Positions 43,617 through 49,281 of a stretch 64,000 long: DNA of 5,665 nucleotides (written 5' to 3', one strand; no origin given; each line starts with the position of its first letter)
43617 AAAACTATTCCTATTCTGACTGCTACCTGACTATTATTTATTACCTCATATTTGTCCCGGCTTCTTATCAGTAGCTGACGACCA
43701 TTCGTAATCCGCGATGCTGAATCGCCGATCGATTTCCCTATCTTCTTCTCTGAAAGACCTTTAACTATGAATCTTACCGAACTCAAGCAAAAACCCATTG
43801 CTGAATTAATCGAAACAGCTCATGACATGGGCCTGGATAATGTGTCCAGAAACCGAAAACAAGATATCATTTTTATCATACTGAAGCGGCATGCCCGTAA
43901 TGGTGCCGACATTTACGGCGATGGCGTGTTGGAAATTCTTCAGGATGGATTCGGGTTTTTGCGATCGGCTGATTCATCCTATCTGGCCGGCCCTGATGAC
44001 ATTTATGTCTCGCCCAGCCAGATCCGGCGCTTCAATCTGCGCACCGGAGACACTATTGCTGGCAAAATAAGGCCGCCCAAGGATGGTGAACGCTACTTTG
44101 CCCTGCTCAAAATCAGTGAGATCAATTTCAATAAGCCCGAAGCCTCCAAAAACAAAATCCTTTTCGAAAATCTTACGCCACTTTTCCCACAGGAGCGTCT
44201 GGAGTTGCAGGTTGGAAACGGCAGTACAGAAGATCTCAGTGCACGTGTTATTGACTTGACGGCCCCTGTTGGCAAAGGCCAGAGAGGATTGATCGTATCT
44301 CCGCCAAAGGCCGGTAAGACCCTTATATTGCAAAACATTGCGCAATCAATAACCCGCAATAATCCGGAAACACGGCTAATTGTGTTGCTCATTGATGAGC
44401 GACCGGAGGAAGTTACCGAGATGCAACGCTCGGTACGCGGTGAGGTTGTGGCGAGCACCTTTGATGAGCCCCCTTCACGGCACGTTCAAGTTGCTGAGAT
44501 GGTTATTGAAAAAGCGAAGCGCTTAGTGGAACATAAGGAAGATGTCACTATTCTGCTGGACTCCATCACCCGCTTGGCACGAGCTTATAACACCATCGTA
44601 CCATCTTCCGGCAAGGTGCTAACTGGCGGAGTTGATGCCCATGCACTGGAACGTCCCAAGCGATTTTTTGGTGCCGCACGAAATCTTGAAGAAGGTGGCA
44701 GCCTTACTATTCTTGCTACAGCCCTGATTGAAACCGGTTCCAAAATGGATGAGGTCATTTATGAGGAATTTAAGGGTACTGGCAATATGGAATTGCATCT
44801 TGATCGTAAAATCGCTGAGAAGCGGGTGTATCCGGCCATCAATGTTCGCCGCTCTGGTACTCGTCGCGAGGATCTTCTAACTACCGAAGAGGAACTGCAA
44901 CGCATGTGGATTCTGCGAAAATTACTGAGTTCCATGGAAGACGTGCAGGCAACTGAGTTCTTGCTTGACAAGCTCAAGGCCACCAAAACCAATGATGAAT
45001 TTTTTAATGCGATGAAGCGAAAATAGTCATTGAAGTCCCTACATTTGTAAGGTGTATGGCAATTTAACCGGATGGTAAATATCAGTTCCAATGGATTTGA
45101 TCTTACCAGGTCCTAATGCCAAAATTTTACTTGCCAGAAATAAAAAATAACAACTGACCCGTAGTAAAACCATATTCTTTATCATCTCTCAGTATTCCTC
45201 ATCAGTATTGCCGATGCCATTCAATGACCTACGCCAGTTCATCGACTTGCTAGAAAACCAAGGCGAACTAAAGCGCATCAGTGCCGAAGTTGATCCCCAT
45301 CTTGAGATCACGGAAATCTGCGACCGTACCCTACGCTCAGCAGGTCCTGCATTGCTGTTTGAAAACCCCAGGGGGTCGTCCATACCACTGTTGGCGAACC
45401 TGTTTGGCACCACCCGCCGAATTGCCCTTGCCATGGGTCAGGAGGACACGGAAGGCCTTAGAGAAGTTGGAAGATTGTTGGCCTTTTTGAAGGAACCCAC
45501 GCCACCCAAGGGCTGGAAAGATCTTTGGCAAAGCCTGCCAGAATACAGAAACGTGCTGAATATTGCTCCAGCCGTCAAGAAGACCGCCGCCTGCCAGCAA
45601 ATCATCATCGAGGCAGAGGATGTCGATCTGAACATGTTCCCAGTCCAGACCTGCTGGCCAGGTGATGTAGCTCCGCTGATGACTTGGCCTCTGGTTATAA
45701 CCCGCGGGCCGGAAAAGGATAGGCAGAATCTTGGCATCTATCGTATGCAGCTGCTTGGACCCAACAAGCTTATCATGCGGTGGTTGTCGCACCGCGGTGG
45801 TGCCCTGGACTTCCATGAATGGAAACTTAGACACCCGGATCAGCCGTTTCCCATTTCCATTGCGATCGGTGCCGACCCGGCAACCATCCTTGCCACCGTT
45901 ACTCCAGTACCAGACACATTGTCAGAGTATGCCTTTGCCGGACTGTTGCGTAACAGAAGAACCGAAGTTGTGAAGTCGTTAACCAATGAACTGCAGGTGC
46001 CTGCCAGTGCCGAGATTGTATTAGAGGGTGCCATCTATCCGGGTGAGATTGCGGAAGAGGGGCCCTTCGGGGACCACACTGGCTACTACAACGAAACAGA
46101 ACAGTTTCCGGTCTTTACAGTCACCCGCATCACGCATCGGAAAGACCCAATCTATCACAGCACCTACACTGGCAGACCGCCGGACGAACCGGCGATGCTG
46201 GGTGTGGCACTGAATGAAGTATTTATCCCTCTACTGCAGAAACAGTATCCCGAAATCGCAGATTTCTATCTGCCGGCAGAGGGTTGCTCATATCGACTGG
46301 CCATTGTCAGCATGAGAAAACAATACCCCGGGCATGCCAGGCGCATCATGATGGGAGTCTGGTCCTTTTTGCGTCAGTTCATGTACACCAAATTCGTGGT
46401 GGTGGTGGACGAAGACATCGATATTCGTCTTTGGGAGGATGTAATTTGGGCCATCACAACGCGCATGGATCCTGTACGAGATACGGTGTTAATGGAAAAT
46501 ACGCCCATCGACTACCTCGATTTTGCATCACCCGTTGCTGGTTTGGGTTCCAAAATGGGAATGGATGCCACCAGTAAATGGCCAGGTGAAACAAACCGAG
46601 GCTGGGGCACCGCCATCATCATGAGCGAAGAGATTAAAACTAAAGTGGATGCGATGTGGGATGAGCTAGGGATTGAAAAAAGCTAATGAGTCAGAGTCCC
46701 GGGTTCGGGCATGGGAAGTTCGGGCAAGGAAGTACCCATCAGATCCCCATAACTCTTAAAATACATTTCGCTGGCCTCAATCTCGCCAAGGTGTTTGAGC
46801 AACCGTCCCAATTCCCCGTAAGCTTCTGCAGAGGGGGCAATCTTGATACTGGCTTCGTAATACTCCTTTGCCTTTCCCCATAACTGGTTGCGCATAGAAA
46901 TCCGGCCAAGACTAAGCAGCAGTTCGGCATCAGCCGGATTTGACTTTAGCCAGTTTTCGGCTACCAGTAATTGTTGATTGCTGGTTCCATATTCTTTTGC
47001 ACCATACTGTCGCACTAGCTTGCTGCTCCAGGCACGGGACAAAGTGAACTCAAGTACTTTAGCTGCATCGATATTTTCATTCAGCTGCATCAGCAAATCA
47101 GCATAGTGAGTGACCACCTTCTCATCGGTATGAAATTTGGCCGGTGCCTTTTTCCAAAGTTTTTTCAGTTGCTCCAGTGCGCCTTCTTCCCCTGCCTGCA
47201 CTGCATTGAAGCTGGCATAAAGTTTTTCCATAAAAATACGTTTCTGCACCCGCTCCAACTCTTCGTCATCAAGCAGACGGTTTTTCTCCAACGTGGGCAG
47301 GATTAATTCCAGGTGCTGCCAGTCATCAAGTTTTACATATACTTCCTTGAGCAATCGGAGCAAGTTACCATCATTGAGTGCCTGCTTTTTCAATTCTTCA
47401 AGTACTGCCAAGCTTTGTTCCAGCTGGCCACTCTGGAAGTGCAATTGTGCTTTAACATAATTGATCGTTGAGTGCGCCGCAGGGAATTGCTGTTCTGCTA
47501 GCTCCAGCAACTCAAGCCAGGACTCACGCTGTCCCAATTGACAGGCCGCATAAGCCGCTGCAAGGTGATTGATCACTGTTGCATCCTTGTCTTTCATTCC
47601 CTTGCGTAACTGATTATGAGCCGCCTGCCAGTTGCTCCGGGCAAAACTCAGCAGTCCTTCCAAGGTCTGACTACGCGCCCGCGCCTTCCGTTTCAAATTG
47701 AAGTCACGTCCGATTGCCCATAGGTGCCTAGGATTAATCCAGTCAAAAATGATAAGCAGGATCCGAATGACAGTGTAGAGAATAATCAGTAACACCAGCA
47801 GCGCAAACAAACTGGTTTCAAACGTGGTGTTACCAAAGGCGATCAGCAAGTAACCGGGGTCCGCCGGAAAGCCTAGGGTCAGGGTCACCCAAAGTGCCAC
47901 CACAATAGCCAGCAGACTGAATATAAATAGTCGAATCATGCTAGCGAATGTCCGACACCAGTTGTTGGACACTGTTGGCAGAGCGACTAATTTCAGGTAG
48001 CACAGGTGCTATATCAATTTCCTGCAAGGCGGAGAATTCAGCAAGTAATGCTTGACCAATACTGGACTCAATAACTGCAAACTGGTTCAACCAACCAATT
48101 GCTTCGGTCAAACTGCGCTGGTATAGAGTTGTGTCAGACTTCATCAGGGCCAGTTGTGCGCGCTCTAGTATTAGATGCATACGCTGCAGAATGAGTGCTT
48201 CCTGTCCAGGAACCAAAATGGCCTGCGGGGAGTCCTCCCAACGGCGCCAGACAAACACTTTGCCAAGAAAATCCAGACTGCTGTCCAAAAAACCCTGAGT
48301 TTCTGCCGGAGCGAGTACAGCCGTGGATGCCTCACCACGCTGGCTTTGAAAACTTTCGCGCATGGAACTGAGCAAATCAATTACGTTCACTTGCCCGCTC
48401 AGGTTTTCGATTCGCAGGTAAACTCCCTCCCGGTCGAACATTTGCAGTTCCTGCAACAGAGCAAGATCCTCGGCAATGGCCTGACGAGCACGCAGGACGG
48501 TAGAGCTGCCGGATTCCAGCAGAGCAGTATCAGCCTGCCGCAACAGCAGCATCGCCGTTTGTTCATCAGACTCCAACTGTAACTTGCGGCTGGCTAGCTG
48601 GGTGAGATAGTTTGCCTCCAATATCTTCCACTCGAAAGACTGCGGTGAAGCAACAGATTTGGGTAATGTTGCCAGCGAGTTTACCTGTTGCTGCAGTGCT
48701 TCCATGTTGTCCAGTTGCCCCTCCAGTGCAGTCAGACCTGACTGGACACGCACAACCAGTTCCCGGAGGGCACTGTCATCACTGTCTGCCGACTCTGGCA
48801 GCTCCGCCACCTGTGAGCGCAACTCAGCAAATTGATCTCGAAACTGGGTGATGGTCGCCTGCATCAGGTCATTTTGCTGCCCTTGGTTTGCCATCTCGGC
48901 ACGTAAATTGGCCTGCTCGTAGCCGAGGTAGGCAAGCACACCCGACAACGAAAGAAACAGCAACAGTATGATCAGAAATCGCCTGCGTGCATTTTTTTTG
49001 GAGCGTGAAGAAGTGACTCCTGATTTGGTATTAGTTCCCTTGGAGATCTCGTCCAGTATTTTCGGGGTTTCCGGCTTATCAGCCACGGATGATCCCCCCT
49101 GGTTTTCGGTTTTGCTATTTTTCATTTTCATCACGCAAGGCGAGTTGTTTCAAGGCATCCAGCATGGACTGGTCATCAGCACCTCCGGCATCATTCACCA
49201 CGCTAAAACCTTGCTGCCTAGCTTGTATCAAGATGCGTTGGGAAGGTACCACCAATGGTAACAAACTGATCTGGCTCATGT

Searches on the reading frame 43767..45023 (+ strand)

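Call 81: search_protein_families(library=pfam, proteins=[window:43767-45023:+], max_evalue=0.00001)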
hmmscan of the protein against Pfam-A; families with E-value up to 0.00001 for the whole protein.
window:43767-45023:+ (419 aa): 3 families
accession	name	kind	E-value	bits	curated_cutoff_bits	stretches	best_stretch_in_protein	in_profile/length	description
PF07497.18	Rho_RNA_bind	-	1.1e-33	115.3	27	1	52-125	2-73/73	Rho termination factor, RNA-binding domain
PF00006.31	ATP-synt_ab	-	1e-27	97.6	29.5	1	160-363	3-211/213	ATP synthase alpha/beta family, nucleotide-binding domain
PF07498.18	Rho_N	-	3.4e-14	52.9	24.9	1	5-46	1-42/43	Rho termination factor, N-terminal domain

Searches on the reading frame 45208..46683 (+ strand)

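Call 81: search_protein_families(library=pfam, proteins=[window:45208-46683:+], max_evalue=0.00001)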
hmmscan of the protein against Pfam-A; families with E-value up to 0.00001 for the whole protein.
window:45208-46683:+ (492 aa): 3 families
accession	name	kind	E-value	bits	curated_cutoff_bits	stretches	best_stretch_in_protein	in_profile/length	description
PF01977.22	UbiD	-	2.3e-83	278.9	23.3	1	124-324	5-206/206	3-octaprenyl-4-hydroxybenzoate carboxy-lyase Rift-related domain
PF20696.2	UbiD_C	-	1.3e-46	158.2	24.2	1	330-454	2-127/127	3-octaprenyl-4-hydroxybenzoate carboxy-lyase C-terminal domain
PF20695.2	UbiD_N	-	3.1e-29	101.3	24.3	1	12-90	1-77/78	3-octaprenyl-4-hydroxybenzoate carboxy-lyase N-terminal domain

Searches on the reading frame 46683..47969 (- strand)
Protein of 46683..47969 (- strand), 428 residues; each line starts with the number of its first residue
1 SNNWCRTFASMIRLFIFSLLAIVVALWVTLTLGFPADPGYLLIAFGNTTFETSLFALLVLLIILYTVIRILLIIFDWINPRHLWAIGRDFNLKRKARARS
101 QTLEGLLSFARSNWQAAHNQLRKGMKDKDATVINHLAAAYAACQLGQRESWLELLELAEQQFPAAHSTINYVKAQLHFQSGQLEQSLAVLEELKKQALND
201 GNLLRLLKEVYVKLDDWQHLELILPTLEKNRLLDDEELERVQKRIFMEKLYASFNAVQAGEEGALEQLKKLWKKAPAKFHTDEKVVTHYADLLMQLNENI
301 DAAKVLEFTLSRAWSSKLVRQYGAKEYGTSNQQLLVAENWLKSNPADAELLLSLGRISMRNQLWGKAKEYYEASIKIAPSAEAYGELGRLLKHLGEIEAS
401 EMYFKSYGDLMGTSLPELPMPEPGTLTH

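Call 81: search_protein_families(library=pfam, proteins=[window:46683-47969:-], max_evalue=0.00001)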
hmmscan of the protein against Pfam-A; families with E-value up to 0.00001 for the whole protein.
window:46683-47969:- (428 aa): 3 families
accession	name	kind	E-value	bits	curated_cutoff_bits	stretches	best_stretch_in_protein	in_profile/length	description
PF07219.19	HemY_N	-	3.9e-17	62.7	31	1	39-145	1-106/107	HemY protein N-terminus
PF14559.12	TPR_19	-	5.2e-08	33.5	25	0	152-207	11-65/68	Tetratricopeptide repeat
PF13181.12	TPR_8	-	1.2e-06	28.6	25.7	0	381-405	1-25/34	Tetratricopeptide repeat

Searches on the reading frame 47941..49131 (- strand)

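Call 81: search_protein_families(library=pfam, proteins=[window:47941-49131:-], max_evalue=0.00001)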
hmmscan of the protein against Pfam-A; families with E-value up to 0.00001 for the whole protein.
window:47941-49131:- (396 aa): 1 family
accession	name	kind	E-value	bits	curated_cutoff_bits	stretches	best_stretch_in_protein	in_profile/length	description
PF04375.19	HemX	-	1e-35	123.9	25.9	1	167-393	4-230/236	HemX, putative uroporphyrinogen-III C-methyltransferase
